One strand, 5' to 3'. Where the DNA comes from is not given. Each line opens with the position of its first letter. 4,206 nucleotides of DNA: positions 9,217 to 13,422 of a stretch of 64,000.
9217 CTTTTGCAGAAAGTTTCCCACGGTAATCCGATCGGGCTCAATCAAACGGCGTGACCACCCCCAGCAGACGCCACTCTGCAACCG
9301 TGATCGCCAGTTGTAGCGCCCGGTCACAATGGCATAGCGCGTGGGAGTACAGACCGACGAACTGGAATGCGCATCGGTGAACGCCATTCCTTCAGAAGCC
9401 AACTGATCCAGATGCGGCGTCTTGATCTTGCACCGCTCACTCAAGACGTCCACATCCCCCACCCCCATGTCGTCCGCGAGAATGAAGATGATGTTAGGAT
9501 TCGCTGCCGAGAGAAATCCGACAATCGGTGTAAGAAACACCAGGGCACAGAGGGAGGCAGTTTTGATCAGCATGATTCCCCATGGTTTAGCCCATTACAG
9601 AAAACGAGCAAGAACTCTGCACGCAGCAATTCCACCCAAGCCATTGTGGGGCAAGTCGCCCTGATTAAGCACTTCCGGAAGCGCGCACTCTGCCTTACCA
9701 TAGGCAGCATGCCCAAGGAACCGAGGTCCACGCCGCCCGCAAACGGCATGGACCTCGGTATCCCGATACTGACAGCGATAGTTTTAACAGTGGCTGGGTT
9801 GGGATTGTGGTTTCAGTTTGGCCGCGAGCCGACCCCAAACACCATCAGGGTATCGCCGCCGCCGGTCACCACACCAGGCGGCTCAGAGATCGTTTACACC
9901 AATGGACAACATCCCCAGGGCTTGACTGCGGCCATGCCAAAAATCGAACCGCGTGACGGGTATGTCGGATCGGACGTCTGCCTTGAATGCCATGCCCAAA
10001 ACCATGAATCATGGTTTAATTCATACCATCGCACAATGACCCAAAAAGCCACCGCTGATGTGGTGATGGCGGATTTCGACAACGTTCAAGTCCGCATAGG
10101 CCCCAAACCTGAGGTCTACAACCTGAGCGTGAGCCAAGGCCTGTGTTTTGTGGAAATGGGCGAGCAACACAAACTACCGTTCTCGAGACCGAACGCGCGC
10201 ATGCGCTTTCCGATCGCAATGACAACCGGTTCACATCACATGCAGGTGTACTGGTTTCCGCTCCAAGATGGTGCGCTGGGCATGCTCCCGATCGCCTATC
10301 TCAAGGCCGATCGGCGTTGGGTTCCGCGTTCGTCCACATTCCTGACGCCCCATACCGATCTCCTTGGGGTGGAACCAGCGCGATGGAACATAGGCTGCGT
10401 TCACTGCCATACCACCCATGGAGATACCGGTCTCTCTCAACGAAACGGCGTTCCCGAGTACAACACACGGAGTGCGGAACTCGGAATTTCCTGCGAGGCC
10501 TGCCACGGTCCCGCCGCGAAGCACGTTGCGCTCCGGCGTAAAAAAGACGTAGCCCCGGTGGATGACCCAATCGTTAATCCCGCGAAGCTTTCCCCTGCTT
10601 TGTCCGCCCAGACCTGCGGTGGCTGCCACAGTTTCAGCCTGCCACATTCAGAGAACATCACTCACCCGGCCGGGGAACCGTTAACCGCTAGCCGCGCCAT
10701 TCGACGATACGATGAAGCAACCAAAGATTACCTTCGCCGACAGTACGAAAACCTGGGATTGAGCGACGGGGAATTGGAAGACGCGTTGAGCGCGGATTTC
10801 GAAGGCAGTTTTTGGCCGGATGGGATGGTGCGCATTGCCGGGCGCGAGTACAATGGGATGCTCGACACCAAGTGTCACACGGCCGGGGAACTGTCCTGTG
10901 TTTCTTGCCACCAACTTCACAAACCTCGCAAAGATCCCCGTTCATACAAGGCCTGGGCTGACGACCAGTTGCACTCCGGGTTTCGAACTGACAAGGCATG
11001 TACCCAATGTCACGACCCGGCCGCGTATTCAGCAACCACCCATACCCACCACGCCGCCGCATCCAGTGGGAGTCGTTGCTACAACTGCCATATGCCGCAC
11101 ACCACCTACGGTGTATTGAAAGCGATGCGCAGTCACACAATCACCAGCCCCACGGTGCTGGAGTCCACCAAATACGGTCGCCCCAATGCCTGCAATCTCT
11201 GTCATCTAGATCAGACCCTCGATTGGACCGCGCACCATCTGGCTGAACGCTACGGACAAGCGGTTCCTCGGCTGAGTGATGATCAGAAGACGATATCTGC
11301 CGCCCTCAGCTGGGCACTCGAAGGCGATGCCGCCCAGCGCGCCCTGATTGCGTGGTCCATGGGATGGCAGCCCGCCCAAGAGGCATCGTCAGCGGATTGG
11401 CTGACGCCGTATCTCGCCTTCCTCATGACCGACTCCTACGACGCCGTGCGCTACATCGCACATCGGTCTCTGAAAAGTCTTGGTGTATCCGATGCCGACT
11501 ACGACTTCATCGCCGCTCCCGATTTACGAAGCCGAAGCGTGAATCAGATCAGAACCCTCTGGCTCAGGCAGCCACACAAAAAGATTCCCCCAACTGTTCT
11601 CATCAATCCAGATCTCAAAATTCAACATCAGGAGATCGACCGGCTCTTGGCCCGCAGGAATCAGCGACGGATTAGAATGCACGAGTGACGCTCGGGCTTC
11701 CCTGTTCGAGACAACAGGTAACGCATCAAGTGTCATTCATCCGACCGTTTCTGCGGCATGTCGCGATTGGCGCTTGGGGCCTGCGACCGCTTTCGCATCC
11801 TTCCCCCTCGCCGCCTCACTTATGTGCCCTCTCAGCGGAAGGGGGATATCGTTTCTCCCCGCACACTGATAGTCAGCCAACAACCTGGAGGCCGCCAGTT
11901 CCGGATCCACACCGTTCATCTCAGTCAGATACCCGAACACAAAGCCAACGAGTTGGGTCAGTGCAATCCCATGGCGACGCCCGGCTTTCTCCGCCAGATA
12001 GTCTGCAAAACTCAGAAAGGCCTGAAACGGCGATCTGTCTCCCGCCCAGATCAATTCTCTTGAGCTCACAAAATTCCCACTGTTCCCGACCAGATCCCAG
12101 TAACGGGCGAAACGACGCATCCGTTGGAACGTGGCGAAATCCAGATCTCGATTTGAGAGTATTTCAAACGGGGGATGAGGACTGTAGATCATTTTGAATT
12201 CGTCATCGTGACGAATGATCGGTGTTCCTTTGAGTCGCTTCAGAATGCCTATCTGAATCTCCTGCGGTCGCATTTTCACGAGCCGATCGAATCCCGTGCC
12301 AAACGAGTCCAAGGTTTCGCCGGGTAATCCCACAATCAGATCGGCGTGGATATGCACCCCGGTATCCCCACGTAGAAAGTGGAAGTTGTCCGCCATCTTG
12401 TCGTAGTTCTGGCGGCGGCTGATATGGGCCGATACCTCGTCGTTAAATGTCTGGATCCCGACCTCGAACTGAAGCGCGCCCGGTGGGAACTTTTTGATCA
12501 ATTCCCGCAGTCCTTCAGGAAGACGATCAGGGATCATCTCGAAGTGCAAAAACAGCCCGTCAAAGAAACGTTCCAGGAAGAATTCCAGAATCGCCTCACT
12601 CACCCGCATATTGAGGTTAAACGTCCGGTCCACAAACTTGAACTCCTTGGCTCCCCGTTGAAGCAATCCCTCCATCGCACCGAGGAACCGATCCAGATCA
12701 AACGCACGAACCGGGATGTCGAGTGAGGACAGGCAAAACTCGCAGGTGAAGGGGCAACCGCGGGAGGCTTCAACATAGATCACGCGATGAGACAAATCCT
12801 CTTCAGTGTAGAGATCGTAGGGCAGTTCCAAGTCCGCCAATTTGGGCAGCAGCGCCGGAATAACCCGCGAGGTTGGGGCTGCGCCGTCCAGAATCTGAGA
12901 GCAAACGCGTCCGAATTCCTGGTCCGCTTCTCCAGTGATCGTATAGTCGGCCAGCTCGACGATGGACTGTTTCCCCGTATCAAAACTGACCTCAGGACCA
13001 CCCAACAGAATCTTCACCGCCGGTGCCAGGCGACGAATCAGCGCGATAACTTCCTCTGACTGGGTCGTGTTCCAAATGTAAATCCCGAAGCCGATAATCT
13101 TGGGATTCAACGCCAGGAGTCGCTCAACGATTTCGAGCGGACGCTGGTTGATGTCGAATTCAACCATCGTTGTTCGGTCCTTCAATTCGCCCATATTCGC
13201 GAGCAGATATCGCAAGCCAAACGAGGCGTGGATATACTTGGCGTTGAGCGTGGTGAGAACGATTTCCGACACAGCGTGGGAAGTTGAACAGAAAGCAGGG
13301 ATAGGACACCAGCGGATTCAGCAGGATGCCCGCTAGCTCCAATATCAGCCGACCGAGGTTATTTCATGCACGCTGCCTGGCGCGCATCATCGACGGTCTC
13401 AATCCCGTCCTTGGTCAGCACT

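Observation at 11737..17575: Half a Pup/UBact-proteasome locus: mpa-dop-ubact-prcB with no alpha subunit or ligase, followed by a B12-radical SAM gene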

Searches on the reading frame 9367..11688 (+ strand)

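Call 3: search_protein_families(library=pfam, proteins=[window:9367-11688:+], max_evalue=0.01)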
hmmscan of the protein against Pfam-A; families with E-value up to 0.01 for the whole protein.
window:9367-11688:+ (773 aa): 5 families
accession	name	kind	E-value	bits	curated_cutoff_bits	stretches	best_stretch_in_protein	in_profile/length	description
PF14522.11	Cytochrome_C7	-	2.7e-08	33.9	24.8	2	341-422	13-67/67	Cytochrome c7 and related cytochrome c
PF13435.11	Cytochrome_C554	-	4.5e-06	27.9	20.8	1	339-381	46-84/84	Cytochrome c554 and c-prime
PF02335.20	Cytochrom_C552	-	7.7e-05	22.3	24.1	1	565-632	241-300/438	Cytochrome c552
PF09699.15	Paired_CXXCH_1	-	0.00017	21.6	20.6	0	536-577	1-38/41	Doubled CXXCH motif (Paired_CXXCH_1)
PF14537.11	Cytochrom_c3_2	-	0.00058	20.7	25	0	341-422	6-65/79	Cytochrome c3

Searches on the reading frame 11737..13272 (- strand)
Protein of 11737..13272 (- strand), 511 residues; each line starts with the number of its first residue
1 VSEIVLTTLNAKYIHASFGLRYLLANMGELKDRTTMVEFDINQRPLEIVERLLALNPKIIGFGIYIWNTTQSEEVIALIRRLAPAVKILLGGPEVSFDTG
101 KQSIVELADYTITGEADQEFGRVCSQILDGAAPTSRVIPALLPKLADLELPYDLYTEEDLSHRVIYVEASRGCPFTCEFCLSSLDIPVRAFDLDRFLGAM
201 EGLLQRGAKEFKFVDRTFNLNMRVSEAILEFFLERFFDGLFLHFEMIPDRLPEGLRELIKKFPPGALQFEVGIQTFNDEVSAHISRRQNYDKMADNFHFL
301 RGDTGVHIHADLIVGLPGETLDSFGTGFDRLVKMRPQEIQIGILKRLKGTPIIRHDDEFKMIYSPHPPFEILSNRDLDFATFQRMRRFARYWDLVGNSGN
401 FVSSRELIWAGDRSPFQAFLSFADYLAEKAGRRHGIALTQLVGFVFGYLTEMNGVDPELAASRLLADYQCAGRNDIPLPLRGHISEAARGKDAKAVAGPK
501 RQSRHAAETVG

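Call 3: search_protein_families(library=pfam, proteins=[window:11737-13272:-], max_evalue=0.01)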
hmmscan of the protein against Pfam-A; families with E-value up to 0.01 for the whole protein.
window:11737-13272:- (511 aa): 3 families
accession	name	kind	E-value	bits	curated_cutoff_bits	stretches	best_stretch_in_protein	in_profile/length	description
PF04055.27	Radical_SAM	-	2e-14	54.5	29.5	1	168-324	2-159/166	Radical SAM superfamily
PF02310.24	B12-binding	-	1.9e-13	50.7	32.1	1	8-120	5-117/121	B12 binding domain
PF13311.11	DUF4080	-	3.6e-12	47.3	22.9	1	357-472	1-116/188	Protein of unknown function (DUF4080)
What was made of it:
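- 11737..13272 (-): B12-binding radical SAM gene with a DUF4080 domain, 511 aa. A neighbour, probably co-transcribed, and not shown to belong to the system. Domains PF02310, PF04055 and PF13311 (call 3).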

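Call 4: search_protein_families(library=ncbifam, proteins=[window:11737-13272:-], max_evalue=0.01)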
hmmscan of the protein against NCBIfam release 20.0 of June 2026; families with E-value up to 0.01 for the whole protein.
window:11737-13272:- (511 aa): 35 families (the best 25 are shown)
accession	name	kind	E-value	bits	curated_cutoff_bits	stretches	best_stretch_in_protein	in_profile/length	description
NF033712.0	B12_rSAM_KedN5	subfamily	5e-19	68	700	2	162-397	193-435/624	KedN5 family methylcobalamin-dependent radical SAM C-methyltransferase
TIGR04479.1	bcpD_PhpK_rSAM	subfamily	2.8e-16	59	600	1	144-361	222-436/504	PhpK family radical SAM P-methyltransferase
TIGR03975.1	rSAM_ocin_1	subfamily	4.4e-16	58.5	281.85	2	46-137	118-211/606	RiPP maturation radical SAM C-methyltransferase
TIGR04013.1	B12_SAM_MJ_1487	hypoth_equivalog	3.5e-15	55.7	251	1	62-335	46-334/382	TIGR04013 family B12-binding domain/radical SAM domain-containing protein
NF050148.1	rSAM_ApyD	equivalog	2.9e-13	49.1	750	1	150-352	185-389/645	RiPP biosynthesis radical SAM protein ApyD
TIGR00089.1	TIGR00089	subfamily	2.6e-10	39.7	251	1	161-358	137-342/429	MiaB/RimO family radical SAM methylthiotransferase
TIGR04072.2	rSAM_ladder_B12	equivalog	3.1e-10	39.3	360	1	67-335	81-350/443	lipid biosynthesis B12-binding/radical SAM protein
TIGR03994.1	rSAM_HemZ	equivalog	1.7e-09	37.4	321.4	1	273-346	205-278/401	coproporphyrinogen dehydrogenase HemZ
TIGR03471.1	HpnJ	equivalog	1.5e-07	30.7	577.6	1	151-352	184-383/472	hopanoid biosynthesis associated radical SAM protein HpnJ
TIGR04107.1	rSAM_HutW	equivalog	1.9e-07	30.3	400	1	265-361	151-247/419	heme anaerobic degradation radical SAM methyltransferase ChuW/HutW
NF006067.1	PRK08208.1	equivalog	2.4e-07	30.1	380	1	269-344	152-227/427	STM4012 family radical SAM protein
TIGR01578.1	MiaB-like-B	hypoth_equivalog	2.4e-07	29.9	314.7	1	165-351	135-329/421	tRNA (N(6)-L-threonylcarbamoyladenosine(37)-C(2))-methylthiotransferase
NF006060.0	PRK08207.1-3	equivalog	3.4e-07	29.4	653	1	271-342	271-342/477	coproporphyrinogen III oxidase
TIGR01212.1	TIGR01212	equivalog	3.8e-07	29.5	180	1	248-354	118-225/302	tRNA modification radical SAM protein MnmL/YtqA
NF033070.1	rSAM_AprD4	equivalog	5e-07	29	500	1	163-350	195-384/456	AprD4 family radical SAM diol-dehydratase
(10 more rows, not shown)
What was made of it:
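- Checked: A gene with B12-binding, Radical_SAM and DUF4080 domains, 11737-13272 (calls 3, 4).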
